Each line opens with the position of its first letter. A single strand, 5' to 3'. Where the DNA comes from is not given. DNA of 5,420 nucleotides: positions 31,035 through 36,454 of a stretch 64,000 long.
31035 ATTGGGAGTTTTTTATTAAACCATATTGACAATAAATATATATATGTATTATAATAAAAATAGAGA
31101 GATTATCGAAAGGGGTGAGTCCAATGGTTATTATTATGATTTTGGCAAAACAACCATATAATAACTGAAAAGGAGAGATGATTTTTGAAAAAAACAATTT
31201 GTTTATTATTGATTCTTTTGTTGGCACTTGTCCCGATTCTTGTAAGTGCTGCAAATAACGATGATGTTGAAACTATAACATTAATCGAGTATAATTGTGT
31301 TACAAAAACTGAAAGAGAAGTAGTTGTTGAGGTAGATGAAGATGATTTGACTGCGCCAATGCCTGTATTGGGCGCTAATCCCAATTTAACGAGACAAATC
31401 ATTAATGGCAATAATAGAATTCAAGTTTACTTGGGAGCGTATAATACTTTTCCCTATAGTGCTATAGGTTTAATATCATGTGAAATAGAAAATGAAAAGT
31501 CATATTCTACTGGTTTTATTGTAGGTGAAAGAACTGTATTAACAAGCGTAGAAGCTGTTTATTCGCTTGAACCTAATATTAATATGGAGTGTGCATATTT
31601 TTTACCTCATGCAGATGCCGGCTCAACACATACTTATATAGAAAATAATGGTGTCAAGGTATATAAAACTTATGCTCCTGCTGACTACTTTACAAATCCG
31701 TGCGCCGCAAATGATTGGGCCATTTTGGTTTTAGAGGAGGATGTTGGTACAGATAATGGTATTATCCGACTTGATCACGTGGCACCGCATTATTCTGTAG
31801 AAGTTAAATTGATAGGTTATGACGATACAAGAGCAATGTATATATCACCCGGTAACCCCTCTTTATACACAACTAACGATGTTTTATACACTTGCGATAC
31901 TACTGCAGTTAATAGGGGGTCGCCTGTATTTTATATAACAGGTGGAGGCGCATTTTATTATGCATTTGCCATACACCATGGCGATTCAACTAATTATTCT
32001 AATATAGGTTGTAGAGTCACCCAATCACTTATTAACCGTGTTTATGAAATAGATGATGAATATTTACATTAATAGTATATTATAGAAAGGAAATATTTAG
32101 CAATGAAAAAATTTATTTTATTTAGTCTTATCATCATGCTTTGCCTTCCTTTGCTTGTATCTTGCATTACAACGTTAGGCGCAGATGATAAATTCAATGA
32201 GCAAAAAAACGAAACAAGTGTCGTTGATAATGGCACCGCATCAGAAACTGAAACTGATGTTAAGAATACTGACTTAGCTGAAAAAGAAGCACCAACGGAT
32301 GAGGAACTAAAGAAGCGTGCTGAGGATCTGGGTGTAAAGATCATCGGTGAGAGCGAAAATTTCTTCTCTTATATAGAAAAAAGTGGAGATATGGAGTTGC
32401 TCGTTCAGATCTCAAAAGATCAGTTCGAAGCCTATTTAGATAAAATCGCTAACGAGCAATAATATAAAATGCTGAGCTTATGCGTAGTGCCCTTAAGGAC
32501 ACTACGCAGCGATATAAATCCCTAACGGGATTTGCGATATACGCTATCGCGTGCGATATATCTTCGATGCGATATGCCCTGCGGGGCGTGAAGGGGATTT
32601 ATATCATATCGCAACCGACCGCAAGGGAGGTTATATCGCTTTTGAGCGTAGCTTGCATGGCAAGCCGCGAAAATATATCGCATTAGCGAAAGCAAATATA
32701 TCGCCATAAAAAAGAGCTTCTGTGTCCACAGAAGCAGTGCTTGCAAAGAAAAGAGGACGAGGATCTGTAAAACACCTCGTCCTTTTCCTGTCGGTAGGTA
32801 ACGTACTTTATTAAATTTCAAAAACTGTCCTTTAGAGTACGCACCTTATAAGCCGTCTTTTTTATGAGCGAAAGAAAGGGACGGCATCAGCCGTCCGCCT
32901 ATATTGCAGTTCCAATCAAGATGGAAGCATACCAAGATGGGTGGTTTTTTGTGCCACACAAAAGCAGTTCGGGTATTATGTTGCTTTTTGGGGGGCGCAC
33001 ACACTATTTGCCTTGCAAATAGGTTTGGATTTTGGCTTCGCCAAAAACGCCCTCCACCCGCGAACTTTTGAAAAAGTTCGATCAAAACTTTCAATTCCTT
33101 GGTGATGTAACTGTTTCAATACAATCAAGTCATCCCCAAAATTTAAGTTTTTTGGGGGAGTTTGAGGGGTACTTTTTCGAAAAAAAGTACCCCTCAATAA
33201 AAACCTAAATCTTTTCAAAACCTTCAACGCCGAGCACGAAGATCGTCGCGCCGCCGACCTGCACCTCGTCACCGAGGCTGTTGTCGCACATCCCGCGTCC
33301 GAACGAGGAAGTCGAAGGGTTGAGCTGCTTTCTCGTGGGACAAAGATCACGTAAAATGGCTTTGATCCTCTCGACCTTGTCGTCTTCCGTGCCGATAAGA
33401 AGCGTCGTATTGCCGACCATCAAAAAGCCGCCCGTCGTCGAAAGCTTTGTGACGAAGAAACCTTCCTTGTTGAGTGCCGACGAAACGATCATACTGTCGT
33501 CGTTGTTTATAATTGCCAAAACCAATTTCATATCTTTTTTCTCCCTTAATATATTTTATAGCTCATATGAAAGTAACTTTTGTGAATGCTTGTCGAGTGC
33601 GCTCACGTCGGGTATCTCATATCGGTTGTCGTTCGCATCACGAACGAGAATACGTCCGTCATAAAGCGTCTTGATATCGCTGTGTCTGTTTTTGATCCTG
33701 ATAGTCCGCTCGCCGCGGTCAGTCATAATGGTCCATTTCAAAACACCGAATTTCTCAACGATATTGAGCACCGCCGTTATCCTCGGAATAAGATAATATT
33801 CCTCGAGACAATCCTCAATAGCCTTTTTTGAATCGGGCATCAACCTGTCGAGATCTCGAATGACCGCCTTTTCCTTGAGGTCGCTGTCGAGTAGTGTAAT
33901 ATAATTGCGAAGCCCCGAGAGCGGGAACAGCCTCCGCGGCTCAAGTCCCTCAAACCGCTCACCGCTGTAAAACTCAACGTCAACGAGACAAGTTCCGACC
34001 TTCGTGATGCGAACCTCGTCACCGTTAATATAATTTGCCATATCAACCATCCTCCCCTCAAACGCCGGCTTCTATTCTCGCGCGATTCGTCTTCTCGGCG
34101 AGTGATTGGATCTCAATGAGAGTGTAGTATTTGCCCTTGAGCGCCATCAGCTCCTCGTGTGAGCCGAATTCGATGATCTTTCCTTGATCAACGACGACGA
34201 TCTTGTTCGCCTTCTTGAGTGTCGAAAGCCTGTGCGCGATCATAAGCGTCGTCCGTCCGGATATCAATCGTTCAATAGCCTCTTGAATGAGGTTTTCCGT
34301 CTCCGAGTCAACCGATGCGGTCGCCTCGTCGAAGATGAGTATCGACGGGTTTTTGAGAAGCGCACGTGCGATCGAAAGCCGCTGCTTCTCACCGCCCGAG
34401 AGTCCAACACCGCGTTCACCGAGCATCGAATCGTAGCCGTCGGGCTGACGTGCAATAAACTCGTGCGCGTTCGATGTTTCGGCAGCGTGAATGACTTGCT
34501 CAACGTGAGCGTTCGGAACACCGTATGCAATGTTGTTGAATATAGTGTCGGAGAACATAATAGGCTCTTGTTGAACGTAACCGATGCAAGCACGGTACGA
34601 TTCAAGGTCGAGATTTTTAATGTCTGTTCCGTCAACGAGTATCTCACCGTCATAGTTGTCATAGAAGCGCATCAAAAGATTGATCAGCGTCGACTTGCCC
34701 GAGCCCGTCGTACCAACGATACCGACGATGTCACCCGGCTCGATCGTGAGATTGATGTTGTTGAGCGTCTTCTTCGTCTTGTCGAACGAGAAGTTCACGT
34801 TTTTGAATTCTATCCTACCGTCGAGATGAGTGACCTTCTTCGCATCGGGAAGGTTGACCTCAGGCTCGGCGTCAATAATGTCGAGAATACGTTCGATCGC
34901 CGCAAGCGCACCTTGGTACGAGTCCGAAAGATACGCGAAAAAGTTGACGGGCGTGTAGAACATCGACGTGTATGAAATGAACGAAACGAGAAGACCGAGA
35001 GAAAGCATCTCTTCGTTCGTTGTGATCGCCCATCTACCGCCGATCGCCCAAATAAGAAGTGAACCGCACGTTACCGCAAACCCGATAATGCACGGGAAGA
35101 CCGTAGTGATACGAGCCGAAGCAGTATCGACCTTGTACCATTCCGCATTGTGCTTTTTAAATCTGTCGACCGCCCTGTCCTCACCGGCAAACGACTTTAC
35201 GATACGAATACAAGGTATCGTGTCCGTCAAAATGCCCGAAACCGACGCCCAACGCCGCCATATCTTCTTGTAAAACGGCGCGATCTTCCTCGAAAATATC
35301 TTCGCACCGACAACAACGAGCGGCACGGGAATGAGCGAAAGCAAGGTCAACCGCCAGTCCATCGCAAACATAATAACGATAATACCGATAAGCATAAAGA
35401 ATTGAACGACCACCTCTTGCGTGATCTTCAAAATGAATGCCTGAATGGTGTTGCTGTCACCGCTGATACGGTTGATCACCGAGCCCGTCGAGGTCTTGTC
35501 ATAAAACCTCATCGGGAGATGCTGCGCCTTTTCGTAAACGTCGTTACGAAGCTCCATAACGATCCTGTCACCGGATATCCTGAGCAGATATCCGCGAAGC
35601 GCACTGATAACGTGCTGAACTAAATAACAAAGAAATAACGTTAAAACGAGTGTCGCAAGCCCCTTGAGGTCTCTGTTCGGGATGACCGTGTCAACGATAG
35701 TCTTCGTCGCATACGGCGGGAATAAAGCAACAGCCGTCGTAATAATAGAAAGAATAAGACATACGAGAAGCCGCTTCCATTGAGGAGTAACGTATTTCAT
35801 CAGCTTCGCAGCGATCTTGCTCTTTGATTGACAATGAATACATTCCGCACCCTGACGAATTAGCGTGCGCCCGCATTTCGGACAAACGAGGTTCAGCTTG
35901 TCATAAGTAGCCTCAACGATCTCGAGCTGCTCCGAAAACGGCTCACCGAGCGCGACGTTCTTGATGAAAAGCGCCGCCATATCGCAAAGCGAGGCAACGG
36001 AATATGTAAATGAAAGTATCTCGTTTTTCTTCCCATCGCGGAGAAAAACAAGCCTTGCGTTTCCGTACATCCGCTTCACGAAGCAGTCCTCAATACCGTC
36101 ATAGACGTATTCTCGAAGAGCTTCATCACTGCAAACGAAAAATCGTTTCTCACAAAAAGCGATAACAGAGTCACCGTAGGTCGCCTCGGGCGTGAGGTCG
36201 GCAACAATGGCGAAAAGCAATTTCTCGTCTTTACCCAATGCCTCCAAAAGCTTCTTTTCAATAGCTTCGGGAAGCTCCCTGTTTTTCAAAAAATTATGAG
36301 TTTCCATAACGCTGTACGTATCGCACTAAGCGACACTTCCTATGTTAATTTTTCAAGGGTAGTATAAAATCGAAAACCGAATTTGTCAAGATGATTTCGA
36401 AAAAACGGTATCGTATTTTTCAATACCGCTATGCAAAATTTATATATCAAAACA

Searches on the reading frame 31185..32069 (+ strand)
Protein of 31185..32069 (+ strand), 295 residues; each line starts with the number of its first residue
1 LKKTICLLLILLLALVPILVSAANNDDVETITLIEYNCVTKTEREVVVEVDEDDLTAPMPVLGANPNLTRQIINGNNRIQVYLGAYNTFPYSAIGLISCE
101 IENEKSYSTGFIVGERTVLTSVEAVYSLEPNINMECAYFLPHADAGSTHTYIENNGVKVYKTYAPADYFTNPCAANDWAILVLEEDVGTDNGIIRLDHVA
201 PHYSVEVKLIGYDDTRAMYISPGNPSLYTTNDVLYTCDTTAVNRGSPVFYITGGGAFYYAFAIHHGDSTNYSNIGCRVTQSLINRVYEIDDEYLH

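Call 48: search_protein_families(library=pfam, proteins=[window:31185-32069:+], max_evalue=10)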
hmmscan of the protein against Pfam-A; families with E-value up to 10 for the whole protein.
window:31185-32069:+ (295 aa): 2 families
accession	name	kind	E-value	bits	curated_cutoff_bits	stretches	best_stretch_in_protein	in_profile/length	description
PF00089.32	Trypsin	-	0.0048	17.2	20.6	1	99-215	18-130/220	Trypsin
PF13365.12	Trypsin_2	-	0.048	14.8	27.6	1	109-250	2-136/144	Trypsin-like peptidase domain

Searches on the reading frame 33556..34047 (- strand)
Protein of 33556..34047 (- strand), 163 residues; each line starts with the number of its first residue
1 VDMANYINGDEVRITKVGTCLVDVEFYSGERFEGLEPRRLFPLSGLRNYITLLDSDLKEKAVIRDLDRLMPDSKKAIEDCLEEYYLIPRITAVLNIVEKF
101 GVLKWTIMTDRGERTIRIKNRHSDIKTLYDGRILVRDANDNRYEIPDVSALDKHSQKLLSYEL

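Call 48: search_protein_families(library=pfam, proteins=[window:33556-34047:-], max_evalue=10)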
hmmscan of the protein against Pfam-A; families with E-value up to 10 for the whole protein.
window:33556-34047:- (163 aa): 1 family
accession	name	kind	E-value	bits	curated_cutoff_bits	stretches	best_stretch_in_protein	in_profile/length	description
PF08909.16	DUF1854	-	1.4e-41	141.9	26.8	1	32-160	1-128/130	Domain of unknown function (DUF1854)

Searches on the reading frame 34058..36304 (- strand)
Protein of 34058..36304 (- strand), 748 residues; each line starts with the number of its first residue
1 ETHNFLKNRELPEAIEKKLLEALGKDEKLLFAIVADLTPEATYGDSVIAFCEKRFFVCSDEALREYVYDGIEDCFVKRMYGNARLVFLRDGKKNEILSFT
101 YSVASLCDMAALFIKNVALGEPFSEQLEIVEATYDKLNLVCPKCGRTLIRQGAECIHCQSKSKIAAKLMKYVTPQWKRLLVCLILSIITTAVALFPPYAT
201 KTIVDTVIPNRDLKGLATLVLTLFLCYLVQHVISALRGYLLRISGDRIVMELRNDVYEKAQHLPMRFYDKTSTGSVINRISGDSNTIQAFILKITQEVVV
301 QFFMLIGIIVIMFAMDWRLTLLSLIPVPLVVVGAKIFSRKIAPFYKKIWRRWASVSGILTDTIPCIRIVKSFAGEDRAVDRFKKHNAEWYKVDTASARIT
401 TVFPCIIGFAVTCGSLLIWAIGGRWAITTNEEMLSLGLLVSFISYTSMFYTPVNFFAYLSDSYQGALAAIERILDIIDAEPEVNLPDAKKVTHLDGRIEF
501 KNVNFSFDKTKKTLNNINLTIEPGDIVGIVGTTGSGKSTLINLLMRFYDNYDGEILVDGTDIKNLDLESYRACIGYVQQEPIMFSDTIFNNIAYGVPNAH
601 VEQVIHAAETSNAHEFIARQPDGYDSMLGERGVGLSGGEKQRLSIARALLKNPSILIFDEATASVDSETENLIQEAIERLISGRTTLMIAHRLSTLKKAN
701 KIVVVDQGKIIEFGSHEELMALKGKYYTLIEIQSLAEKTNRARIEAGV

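Call 48: search_protein_families(library=pfam, proteins=[window:34058-36304:-], max_evalue=10)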
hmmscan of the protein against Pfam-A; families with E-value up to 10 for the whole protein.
window:34058-36304:- (748 aa): 28 families (the best 25 are shown)
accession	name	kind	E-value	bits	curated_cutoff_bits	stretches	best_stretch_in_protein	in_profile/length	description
PF00664.28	ABC_membrane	-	4.7e-47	161.4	28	1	179-453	1-274/274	ABC transporter transmembrane region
PF00005.33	ABC_tran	-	5.9e-33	114.8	25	1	514-663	1-137/137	ABC transporter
PF02463.25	SMC_N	-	0.00013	22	40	1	579-707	135-213/220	RecF/RecN/SMC N terminal domain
PF14470.12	bPH_3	-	0.0019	19.1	23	1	23-96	1-78/95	Bacterial PH domain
PF01926.29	MMR_HSR1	-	0.0027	18.3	21.9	1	527-546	2-21/113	50S ribosome-binding GTPase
PF13555.12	AAA_29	-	0.0037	17.4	27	1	518-541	16-39/61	P-loop containing region of AAA domain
PF03193.22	RsgA_GTPase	-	0.0041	17.4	30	1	506-545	89-127/174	RsgA GTPase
PF01935.23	DUF87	-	0.0067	17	23.2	1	527-546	26-45/220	Helicase HerA, central domain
PF25199.1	nSTAND_NTPase5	-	0.0073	16.6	34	1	503-541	18-58/145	Novel STAND NTPase 5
PF13401.12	AAA_22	-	0.008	16.9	27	1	527-570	8-33/130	AAA domain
PF00873.25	ACR_tran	-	0.0097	14.1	28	1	273-334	312-372/1021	AcrB/AcrD/AcrF family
PF20720.3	nSTAND3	-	0.014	15.6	27.2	1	525-555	18-48/155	Novel STAND NTPase 3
PF06414.18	Zeta_toxin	-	0.027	14.4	22.3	1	529-565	21-57/199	Zeta toxin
PF13476.12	AAA_23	-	0.033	15.3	27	1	518-544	16-39/201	AAA domain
PF00270.35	DEAD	-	0.035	14.3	26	1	525-681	16-146/167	DEAD/DEAH box helicase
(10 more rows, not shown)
